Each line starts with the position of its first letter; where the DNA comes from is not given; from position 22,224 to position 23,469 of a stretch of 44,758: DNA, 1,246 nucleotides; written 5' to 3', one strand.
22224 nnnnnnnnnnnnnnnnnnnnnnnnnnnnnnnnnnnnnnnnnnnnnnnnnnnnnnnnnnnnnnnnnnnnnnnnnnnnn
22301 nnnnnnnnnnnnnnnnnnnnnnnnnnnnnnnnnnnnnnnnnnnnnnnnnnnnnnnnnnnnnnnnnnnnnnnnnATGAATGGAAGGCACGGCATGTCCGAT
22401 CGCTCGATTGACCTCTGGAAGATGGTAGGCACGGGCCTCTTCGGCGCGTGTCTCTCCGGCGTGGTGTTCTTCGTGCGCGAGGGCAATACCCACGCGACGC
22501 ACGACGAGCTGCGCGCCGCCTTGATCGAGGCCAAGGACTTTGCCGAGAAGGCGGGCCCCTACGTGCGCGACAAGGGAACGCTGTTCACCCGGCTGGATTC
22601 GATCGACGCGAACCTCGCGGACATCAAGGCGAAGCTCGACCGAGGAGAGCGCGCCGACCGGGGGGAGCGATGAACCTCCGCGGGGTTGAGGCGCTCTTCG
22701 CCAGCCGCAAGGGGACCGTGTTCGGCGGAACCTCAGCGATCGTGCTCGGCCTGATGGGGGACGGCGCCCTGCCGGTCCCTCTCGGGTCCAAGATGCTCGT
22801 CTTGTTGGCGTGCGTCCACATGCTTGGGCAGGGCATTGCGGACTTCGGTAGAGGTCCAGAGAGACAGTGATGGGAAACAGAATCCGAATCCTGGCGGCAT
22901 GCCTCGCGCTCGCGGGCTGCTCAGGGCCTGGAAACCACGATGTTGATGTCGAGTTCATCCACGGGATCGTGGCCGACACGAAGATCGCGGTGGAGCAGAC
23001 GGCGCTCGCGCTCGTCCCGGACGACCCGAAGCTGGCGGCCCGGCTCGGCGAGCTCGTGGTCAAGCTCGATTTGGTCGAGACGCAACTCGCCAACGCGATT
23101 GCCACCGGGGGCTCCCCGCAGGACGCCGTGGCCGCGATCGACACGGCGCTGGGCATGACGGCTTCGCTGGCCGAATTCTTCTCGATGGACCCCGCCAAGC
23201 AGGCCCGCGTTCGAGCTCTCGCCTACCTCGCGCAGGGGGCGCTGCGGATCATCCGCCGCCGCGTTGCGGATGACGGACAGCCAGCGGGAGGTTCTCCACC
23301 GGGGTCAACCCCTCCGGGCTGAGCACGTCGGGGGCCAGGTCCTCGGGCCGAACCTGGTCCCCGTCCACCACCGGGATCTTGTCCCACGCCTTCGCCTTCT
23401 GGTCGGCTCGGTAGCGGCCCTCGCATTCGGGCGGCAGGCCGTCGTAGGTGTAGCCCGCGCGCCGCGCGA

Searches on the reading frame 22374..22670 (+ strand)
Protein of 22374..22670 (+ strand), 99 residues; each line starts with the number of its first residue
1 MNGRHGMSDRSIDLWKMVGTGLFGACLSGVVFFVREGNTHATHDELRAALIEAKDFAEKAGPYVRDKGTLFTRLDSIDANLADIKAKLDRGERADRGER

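Call 43: search_protein_families(library=pfam, proteins=[window:22374-22670:+], max_evalue=1)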
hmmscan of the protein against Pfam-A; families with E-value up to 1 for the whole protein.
window:22374-22670:+ (99 aa): 0 families

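Call 65: search_protein_families(library=pfam, proteins=[window:22374-22670:+], max_evalue=0.01)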
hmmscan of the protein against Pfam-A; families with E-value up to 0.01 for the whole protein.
window:22374-22670:+ (99 aa): 0 families

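Call 73: search_solved_structures(query=window:22374-22670:+, max_evalue=10)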
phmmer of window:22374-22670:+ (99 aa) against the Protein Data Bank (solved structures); distinct sequences matched with E-value up to 10: 26.
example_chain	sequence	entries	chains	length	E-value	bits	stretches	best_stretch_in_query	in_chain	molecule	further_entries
5cgk_A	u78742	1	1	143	0.11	16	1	46-96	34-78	Thermonuclease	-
4k2k_A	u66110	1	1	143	0.16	15.5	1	46-96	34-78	Thermonuclease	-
4dfa_A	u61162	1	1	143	0.16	15.5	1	46-96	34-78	Thermonuclease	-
3np8_A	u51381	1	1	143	0.17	15.4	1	46-96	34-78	Thermonuclease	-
4du9_A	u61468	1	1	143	0.19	15.2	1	46-96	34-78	Thermonuclease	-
3nk9_A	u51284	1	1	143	0.2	15.2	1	46-96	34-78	Nuclease A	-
5egt_A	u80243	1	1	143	0.22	15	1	46-96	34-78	Thermonuclease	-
4wrd_A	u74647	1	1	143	0.24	14.9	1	46-96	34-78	Thermonuclease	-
4kjo_A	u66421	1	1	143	0.25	14.9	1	46-96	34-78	Thermonuclease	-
2of1_A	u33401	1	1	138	0.26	14.8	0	46-96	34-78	Staphylococcal thermonuclease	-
4ol7_A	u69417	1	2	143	0.3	14.6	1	46-96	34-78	Thermonuclease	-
5igf_A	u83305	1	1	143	0.35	14.4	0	46-96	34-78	Thermonuclease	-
6xsg_A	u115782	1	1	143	0.42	14.2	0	46-96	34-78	Thermonuclease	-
4rkl_A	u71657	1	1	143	0.43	14.1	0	46-96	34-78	Thermonuclease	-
4k5v_A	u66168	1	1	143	0.43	14.1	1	46-96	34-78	Thermonuclease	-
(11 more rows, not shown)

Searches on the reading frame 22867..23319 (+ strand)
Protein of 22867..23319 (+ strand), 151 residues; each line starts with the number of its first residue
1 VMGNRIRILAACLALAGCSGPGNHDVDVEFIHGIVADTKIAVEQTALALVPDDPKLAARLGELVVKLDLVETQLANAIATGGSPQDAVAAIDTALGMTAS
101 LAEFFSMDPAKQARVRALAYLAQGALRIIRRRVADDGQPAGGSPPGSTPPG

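Call 43: search_protein_families(library=pfam, proteins=[window:22867-23319:+], max_evalue=1)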
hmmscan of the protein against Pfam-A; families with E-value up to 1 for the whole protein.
window:22867-23319:+ (151 aa): 2 families
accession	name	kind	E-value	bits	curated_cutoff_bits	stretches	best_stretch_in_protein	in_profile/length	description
PF20326.3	DUF6621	-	0.081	13.1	27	1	11-36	47-72/190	Family of unknown function (DUF6621)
PF06474.18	LPAM_MltD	-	0.23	12.1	24.8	0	5-18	19-32/34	MltD lipid attachment motif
